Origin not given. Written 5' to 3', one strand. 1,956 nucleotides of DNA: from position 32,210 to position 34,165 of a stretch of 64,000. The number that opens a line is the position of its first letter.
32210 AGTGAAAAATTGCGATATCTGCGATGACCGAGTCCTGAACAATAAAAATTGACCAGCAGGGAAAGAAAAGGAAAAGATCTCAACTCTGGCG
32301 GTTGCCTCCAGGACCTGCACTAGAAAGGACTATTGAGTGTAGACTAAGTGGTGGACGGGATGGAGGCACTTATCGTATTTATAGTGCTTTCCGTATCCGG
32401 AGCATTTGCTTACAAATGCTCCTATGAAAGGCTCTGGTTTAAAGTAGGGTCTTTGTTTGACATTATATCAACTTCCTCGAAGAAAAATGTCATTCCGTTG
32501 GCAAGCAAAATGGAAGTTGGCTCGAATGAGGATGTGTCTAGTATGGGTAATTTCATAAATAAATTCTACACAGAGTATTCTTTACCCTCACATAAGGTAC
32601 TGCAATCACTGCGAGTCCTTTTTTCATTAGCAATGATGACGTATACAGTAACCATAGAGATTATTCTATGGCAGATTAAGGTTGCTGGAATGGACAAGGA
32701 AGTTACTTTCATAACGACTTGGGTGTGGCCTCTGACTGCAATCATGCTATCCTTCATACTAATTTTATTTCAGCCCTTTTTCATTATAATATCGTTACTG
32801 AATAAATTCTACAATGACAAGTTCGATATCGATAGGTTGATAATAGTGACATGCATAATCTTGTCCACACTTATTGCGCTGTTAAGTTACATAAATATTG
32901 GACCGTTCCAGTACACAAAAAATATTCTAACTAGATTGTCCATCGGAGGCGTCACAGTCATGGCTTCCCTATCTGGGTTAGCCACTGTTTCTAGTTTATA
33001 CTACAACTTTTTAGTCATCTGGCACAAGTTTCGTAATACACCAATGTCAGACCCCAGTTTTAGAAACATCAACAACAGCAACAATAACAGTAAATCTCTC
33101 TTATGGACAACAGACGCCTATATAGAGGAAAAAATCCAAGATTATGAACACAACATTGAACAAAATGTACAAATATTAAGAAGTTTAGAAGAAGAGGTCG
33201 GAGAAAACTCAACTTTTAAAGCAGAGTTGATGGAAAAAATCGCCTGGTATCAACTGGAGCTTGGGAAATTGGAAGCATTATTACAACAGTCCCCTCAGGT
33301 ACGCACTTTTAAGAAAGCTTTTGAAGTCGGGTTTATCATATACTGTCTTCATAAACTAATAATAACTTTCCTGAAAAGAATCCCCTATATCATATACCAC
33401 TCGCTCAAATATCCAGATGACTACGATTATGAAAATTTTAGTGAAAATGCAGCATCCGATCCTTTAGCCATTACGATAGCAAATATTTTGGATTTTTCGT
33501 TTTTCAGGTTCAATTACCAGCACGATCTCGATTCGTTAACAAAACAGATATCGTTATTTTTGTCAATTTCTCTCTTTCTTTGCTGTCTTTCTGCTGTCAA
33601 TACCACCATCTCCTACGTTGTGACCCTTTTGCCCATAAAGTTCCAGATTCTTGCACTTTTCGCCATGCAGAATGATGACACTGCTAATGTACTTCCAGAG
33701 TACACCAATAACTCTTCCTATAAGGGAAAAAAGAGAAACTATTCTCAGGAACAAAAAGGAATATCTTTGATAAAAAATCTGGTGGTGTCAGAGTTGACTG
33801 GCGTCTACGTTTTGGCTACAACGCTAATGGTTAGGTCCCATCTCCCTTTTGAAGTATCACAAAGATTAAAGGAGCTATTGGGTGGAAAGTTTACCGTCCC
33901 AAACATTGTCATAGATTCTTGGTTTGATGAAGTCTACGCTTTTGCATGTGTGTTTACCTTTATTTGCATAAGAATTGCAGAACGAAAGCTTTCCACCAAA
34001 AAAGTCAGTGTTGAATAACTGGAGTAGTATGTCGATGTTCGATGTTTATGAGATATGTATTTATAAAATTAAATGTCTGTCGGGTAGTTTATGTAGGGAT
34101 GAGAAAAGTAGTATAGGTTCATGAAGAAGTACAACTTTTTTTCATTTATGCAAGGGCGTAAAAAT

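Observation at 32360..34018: YHR078W is a conserved GPHR/GPR89-like multi-pass membrane protein with no assigned function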

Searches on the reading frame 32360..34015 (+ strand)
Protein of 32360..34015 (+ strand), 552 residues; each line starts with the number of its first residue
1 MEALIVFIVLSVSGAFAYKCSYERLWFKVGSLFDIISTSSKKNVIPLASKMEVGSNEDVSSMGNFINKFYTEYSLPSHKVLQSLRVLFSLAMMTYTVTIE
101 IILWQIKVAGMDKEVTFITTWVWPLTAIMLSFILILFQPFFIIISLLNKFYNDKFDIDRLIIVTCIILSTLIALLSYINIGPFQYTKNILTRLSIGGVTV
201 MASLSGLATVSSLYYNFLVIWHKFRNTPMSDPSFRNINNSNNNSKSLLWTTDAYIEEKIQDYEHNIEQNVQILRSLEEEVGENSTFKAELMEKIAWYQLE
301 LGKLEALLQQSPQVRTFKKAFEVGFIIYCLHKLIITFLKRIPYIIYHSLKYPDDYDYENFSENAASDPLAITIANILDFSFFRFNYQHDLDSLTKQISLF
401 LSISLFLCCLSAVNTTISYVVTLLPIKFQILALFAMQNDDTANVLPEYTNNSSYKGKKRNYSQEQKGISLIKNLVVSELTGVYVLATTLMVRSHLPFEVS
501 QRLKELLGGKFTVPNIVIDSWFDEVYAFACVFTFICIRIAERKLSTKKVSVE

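Call 4: search_protein_families(library=pfam, proteins=[window:32360-34015:+], max_evalue=10)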
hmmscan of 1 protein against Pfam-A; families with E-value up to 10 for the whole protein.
window:32360-34015:+ (552 aa): 5 families
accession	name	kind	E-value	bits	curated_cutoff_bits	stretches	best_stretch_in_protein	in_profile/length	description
PF12430.13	ABA_GPCR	-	2.6e-53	180.9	22.1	1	312-542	5-180/180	Abscisic acid G-protein coupled receptor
PF12537.13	GPHR_N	-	4.3e-14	52.8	22.1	1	183-260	1-66/68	The Golgi pH Regulator (GPHR) Family N-terminal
PF08289.16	Flu_M1_C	-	0.057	14.1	22.3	1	257-303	43-89/97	Influenza Matrix protein (M1) C-terminal domain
PF05008.21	V-SNARE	-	0.42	11.5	25.9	1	257-310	36-90/92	Vesicle transport v-SNARE protein N-terminus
PF19069.5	DUF5765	-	2.8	8.7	25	1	128-183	35-87/91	Family of unknown function (DUF5765)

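Call 5: search_solved_structures(query=window:32360-34015:+, max_evalue=10, show_alignments=2)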
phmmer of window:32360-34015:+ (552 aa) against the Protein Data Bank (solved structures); distinct sequences matched with E-value up to 10: 0.

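Call 12: find_homologous_proteins(query=window:32360-34015:+, max_evalue=0.001)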
Query window:32360-34015:+ (552 aa): 49 proteins with E <= 0.001 among 8000 candidates.
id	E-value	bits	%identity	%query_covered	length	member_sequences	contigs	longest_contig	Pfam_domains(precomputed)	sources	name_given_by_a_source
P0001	0.0e+0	1208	100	100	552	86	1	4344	PF12430.14,PF12537.14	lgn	-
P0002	0.0e+0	1077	89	100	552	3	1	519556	PF12430.14,PF12537.14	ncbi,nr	ncbi:hypothetical protein SKDZ_08G1250 [Saccharomyces kudriavzevii ZP591]|nr:hypothetical protein SK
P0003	0.0e+0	1055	87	100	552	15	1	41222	PF12430.14,PF12537.14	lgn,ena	-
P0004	0.0e+0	1050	86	100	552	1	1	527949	PF12430.14,PF12537.14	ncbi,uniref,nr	ncbi:YHR078W [Saccharomyces arboricola H-6]|uniref:YHR078W n=1 Tax=Saccharomyces arboricola (strain 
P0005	1.7e-263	893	92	80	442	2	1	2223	PF12430.14,PF12537.14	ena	-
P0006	2.0e-167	576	51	98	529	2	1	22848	PF12430.14,PF12537.14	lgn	-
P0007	1.2e-166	573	51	98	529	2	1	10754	PF12430.14,PF12537.14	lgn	-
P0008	8.5e-166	571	83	58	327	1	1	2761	PF12537.14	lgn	-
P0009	2.4e-165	569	50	98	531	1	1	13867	PF12430.14,PF12537.14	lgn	-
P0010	1.7e-164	566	49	97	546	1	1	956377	PF12430.14,PF12537.14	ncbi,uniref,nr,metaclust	ncbi:hypothetical protein TBLA_0H01900 [Henningerozyma blattae CBS 6284]|uniref:Abscisic acid G-prot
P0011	3.7e-164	565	51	98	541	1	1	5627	PF12430.14,PF12537.14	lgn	-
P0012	2.7e-161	556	52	99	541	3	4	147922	PF12430.14,PF12537.14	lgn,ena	-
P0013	3.0e-159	549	50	98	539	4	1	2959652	PF12430.14,PF12537.14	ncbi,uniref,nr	ncbi:similar to Saccharomyces cerevisiae YHR078W High osmolarity-regulated gene of unknown function 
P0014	2.9e-158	546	50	95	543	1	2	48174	PF12430.14,PF12537.14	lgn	-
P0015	5.6e-157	542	51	98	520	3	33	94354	PF12430.14,PF12537.14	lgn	-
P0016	1.0e-156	541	49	98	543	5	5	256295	PF12430.14,PF12537.14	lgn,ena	-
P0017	1.9e-156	540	50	99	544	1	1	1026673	PF12430.14,PF12537.14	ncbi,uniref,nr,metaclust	ncbi:hypothetical protein KAFR_0D04750 [Kazachstania africana CBS 2517]|uniref:Abscisic acid G-prote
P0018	8.7e-156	538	49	99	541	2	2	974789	PF12430.14,PF12537.14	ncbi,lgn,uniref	ncbi:hypothetical protein RNJ44_02656 [Nakaseomyces bracarensis]|uniref:Golgi pH regulator n=1 Tax=N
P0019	5.0e-155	535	48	97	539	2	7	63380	PF12430.14,PF12537.14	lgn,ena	-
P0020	3.0e-154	533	48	99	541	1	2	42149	PF12430.14,PF12537.14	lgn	-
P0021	3.2e-153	529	47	97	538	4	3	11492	PF12430.14,PF12537.14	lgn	-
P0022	3.8e-153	529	49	98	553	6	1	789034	PF12430.14,PF12537.14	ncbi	ncbi:hypothetical protein MOUN0_H04786 [Monosporozyma unispora]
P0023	6.6e-153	528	48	96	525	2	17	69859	PF12430.14,PF12537.14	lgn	-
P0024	1.9e-152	527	51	96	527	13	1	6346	PF12430.14,PF12537.14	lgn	-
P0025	2.9e-151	523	48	99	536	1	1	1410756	PF12430.14,PF12537.14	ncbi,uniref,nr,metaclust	ncbi:uncharacterized protein KNAG_0B04510 [Huiozyma naganishii CBS 8797]|uniref:Abscisic acid G-prot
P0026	5.2e-150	519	47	98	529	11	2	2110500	PF12430.14,PF12537.14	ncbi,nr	ncbi:YHR078W [Zygosaccharomyces parabailii]|nr:YHR078W [Zygosaccharomyces parabailii] CDH12551.1 unc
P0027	2.9e-148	513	48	99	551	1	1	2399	PF12430.14,PF12537.14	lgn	-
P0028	5.7e-148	512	46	99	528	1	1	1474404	PF12430.14,PF12537.14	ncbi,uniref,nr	ncbi:hypothetical protein ZYGR_0AK04530 [Zygosaccharomyces rouxii]|uniref:Abscisic acid G-protein co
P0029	8.1e-148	511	50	88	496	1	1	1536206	PF12430.14,PF12537.14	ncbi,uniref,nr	ncbi:uncharacterized protein NDAI_0C01900 [Naumovozyma dairenensis CBS 421]|uniref:Abscisic acid G-p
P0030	7.5e-147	508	46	98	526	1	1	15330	PF12430.14,PF12537.14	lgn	-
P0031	2.2e-145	503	47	98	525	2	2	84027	PF12430.14,PF12537.14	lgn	-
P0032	4.9e-145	502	47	98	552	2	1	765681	PF12430.14,PF12537.14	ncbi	ncbi:hypothetical protein MOSE0_F03334 [Monosporozyma servazzii]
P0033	2.8e-144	500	46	99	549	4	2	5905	PF12430.14,PF12537.14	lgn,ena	-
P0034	2.9e-144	500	46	99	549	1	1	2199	PF12430.14,PF12537.14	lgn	-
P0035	4.7e-144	499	47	98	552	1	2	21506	PF12430.14,PF12537.14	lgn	-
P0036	1.2e-142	494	45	99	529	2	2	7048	PF12430.14,PF12537.14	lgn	-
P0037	2.8e-142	493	47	99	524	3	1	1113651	PF12430.14,PF12537.14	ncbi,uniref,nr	ncbi:hypothetical protein HG537_0E02770 [Torulaspora globosa]|uniref:Abscisic acid G-protein coupled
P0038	1.6e-141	491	46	100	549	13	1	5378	PF12430.14,PF12537.14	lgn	-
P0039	1.8e-141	490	45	97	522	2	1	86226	PF12430.14,PF12537.14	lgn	-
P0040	2.0e-138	480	46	95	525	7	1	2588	PF12430.14,PF12537.14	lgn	-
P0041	2.8e-138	480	45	98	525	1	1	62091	PF12430.14,PF12537.14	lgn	-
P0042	7.0e-137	475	48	98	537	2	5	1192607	PF12430.14,PF12537.14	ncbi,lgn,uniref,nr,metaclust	ncbi:LAFE_0D07140g1_1 [Lachancea fermentati]|uniref:LAFE_0D07140g1_1 n=1 Tax=Lachancea fermentati Ta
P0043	6.0e-130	452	43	99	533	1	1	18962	PF12430.14,PF12537.14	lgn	-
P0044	7.0e-124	432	42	98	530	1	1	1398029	PF12430.14,PF12537.14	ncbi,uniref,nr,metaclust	ncbi:HCL398Wp [Eremothecium sinecaudum]|uniref:HCL398Wp n=1 Tax=Eremothecium sinecaudum TaxID=45286 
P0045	5.7e-120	419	41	98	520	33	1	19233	PF12430.14,PF12537.14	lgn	-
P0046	9.8e-117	409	41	98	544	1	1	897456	PF12430.14,PF12537.14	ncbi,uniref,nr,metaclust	ncbi:uncharacterized protein Ecym_8167 [Eremothecium cymbalariae DBVPG|uniref:Abscisic acid G-protei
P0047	4.7e-113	397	40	98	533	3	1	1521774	PF12430.14,PF12537.14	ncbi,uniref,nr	ncbi:uncharacterized protein KLTH0E03894g [Lachancea thermotolerans CBS 6340]|uniref:KLTH0E03894p n=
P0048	1.0e-110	389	43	93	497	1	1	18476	PF12430.14,PF12537.14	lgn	-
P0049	1.0e-86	310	47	57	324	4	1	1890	PF12537.14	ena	-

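Call 15: search_solved_structures(query=A1, max_evalue=10, show_alignments=2)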
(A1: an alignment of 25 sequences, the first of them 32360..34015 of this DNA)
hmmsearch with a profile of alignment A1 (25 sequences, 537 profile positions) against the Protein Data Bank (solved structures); distinct sequences matched with E-value up to 10: 5.
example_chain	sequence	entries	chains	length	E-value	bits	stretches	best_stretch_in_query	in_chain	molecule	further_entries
7tdr_A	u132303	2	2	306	1.4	10.7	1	241-308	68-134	34k2 salivary protein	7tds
9e9c_p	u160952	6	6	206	1.4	10.6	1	228-307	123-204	Large ribosomal subunit protein mL62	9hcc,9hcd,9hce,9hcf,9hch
6z5r_M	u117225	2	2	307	1.7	10.4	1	85-134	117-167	Reaction center protein M chain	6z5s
1vcs_A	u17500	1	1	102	1.9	10.2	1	248-304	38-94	Vesicle transport through interaction with t-SNAREs homolog 1A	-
6wbp_A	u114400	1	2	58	7.4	8.3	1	239-289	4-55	Septin-6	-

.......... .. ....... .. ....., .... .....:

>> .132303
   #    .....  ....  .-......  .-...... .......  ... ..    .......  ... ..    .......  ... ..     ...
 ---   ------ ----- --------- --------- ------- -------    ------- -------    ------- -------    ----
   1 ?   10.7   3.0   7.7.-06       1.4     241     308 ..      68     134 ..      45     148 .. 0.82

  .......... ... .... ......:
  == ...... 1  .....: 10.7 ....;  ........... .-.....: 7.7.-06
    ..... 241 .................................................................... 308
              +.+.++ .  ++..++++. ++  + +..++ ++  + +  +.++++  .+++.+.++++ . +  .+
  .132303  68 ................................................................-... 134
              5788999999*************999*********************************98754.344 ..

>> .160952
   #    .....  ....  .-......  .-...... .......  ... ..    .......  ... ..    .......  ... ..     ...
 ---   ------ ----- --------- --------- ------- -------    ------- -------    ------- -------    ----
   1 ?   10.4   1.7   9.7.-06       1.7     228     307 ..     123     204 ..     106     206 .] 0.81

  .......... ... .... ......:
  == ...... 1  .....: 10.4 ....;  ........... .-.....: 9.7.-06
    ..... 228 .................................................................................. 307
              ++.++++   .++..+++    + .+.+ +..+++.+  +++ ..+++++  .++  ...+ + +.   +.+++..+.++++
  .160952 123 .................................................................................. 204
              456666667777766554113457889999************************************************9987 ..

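Call 16: find_homologous_proteins(query=A1, max_evalue=0.001)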
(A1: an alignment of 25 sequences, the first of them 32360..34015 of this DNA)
Query A1 (25 sequences) (552 aa, profile of the alignment): 50 proteins with E <= 0.001 among 8000 candidates.
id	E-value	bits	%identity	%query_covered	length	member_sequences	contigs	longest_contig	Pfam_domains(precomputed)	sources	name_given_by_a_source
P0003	4.2e-245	833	87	100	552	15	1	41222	PF12430.14,PF12537.14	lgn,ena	-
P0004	1.1e-243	828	86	100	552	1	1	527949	PF12430.14,PF12537.14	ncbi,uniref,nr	ncbi:YHR078W [Saccharomyces arboricola H-6]|uniref:YHR078W n=1 Tax=Saccharomyces arboricola (strain 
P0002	5.9e-243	826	89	100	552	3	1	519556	PF12430.14,PF12537.14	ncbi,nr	ncbi:hypothetical protein SKDZ_08G1250 [Saccharomyces kudriavzevii ZP591]|nr:hypothetical protein SK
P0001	1.8e-241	821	100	100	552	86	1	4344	PF12430.14,PF12537.14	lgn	-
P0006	7.1e-240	815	51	98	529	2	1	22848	PF12430.14,PF12537.14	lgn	-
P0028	4.0e-239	813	46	99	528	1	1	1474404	PF12430.14,PF12537.14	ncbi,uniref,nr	ncbi:hypothetical protein ZYGR_0AK04530 [Zygosaccharomyces rouxii]|uniref:Abscisic acid G-protein co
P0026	1.0e-236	805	47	98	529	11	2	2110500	PF12430.14,PF12537.14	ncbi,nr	ncbi:YHR078W [Zygosaccharomyces parabailii]|nr:YHR078W [Zygosaccharomyces parabailii] CDH12551.1 unc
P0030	7.2e-236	802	46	98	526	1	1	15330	PF12430.14,PF12537.14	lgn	-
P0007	7.7e-236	802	51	98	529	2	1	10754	PF12430.14,PF12537.14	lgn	-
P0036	2.0e-234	797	45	99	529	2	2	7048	PF12430.14,PF12537.14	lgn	-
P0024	1.3e-231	788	51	96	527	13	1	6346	PF12430.14,PF12537.14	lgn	-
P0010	9.9e-230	782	49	97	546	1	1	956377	PF12430.14,PF12537.14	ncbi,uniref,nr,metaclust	ncbi:hypothetical protein TBLA_0H01900 [Henningerozyma blattae CBS 6284]|uniref:Abscisic acid G-prot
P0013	2.0e-227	774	50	98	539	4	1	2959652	PF12430.14,PF12537.14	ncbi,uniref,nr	ncbi:similar to Saccharomyces cerevisiae YHR078W High osmolarity-regulated gene of unknown function 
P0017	2.9e-227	774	50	99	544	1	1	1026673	PF12430.14,PF12537.14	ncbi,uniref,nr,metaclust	ncbi:hypothetical protein KAFR_0D04750 [Kazachstania africana CBS 2517]|uniref:Abscisic acid G-prote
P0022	2.0e-225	768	49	98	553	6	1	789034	PF12430.14,PF12537.14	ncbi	ncbi:hypothetical protein MOUN0_H04786 [Monosporozyma unispora]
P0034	1.2e-224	765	46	99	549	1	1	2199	PF12430.14,PF12537.14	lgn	-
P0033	1.3e-224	765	46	99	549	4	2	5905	PF12430.14,PF12537.14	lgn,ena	-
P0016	1.5e-224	765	49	98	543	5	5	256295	PF12430.14,PF12537.14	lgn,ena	-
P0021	1.9e-224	764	47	97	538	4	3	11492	PF12430.14,PF12537.14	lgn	-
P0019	5.8e-224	763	48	97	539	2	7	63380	PF12430.14,PF12537.14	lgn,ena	-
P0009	1.2e-222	759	50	98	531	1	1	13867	PF12430.14,PF12537.14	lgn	-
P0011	3.8e-222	757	51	98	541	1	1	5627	PF12430.14,PF12537.14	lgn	-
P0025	7.2e-222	756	48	99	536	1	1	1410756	PF12430.14,PF12537.14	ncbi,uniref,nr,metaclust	ncbi:uncharacterized protein KNAG_0B04510 [Huiozyma naganishii CBS 8797]|uniref:Abscisic acid G-prot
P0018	4.0e-221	753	49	99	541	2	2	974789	PF12430.14,PF12537.14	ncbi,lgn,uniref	ncbi:hypothetical protein RNJ44_02656 [Nakaseomyces bracarensis]|uniref:Golgi pH regulator n=1 Tax=N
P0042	1.2e-220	752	48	98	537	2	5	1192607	PF12430.14,PF12537.14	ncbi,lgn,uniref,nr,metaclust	ncbi:LAFE_0D07140g1_1 [Lachancea fermentati]|uniref:LAFE_0D07140g1_1 n=1 Tax=Lachancea fermentati Ta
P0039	2.0e-220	751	45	97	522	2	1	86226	PF12430.14,PF12537.14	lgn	-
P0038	6.3e-220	750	46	100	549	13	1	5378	PF12430.14,PF12537.14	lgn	-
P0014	3.7e-219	747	50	95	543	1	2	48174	PF12430.14,PF12537.14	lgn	-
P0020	1.7e-218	745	48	99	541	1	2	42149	PF12430.14,PF12537.14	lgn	-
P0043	5.9e-218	743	43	99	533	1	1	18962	PF12430.14,PF12537.14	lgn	-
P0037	6.4e-218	743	47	99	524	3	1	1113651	PF12430.14,PF12537.14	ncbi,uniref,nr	ncbi:hypothetical protein HG537_0E02770 [Torulaspora globosa]|uniref:Abscisic acid G-protein coupled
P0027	6.8e-218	743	48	99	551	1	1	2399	PF12430.14,PF12537.14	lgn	-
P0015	8.5e-218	742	51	98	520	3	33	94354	PF12430.14,PF12537.14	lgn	-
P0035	1.6e-217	742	47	98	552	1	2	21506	PF12430.14,PF12537.14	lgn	-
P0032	2.9e-216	737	47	98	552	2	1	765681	PF12430.14,PF12537.14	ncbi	ncbi:hypothetical protein MOSE0_F03334 [Monosporozyma servazzii]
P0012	4.0e-216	737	52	99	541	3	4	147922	PF12430.14,PF12537.14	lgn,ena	-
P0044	9.8e-214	729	42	98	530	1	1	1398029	PF12430.14,PF12537.14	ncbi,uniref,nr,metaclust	ncbi:HCL398Wp [Eremothecium sinecaudum]|uniref:HCL398Wp n=1 Tax=Eremothecium sinecaudum TaxID=45286 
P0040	2.9e-213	728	46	95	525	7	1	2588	PF12430.14,PF12537.14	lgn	-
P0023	1.4e-211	722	48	96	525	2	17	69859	PF12430.14,PF12537.14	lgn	-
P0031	4.9e-211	720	47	98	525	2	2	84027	PF12430.14,PF12537.14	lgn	-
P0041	1.3e-209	715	45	98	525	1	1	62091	PF12430.14,PF12537.14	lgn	-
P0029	1.4e-209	715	50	88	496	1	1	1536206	PF12430.14,PF12537.14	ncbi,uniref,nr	ncbi:uncharacterized protein NDAI_0C01900 [Naumovozyma dairenensis CBS 421]|uniref:Abscisic acid G-p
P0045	7.0e-209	713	41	98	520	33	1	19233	PF12430.14,PF12537.14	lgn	-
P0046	3.1e-207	708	41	98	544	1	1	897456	PF12430.14,PF12537.14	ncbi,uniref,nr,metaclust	ncbi:uncharacterized protein Ecym_8167 [Eremothecium cymbalariae DBVPG|uniref:Abscisic acid G-protei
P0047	5.3e-202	690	40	98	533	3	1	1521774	PF12430.14,PF12537.14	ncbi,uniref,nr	ncbi:uncharacterized protein KLTH0E03894g [Lachancea thermotolerans CBS 6340]|uniref:KLTH0E03894p n=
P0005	1.0e-199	683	92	80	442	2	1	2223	PF12430.14,PF12537.14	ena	-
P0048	3.2e-181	622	43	93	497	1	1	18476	PF12430.14,PF12537.14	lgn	-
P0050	2.5e-127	444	56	49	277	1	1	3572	PF12430.14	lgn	-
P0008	1.2e-121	425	83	58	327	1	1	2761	PF12537.14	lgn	-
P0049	2.5e-108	381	47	57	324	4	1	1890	PF12537.14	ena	-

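Call 25: search_protein_representatives(alignment_id=A1)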
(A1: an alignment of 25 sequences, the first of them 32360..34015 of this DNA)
Query: 25 sequences, 537 profile positions. Proteins with E-value up to 0.001 (for the whole library): 272; up to 1e-10: 133; up to 1e-30: 39. The best 150 are listed.
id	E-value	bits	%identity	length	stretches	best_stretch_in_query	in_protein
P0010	3.1e-230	781.8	-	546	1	2-532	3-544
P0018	1.3e-221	753.4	-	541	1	1-534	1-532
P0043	1.9e-218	743.0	-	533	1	1-531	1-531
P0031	1.6e-211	720.1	-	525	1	6-534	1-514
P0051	2.9e-206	702.7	-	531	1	1-531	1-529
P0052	5.8e-201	685.2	-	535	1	1-534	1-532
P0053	1.1e-187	641.5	-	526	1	6-532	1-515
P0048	1.0e-181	621.7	-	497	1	30-530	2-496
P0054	3.5e-180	616.6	-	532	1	3-531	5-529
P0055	2.5e-162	557.7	-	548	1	1-526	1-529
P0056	6.5e-161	553.1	-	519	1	49-528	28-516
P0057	1.0e-152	526.0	-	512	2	302-533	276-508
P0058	3.2e-146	504.6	-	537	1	1-526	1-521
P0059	2.0e-137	475.6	-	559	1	5-528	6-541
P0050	8.1e-128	443.8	-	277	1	263-531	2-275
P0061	2.7e-54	201.2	-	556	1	5-527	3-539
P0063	5.3e-49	183.7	-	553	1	5-527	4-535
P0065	1.3e-45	172.5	-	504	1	73-528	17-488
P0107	7.6e-26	107.3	-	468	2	84-417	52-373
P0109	1.0e-25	106.9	-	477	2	80-417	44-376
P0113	4.1e-25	104.9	-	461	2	77-417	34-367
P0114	6.9e-25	104.1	-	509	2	78-418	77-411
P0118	1.4e-24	103.2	-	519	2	74-417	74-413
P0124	1.3e-23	100.0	-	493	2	90-411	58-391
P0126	2.1e-23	99.3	-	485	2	75-417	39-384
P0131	4.1e-22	95.0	-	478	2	88-409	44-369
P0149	2.1e-14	69.5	-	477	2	94-330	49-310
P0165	4.5e-12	61.8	-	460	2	59-331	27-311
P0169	7.6e-12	61.1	-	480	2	78-333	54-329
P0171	1.3e-11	60.3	-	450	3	304-412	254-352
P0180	4.2e-10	55.4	-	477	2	74-326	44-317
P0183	1.1e-09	53.9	-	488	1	74-517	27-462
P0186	3.8e-09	52.2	-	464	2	61-328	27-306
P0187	4.3e-09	52.0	-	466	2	76-332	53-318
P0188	4.8e-09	51.9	-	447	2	87-330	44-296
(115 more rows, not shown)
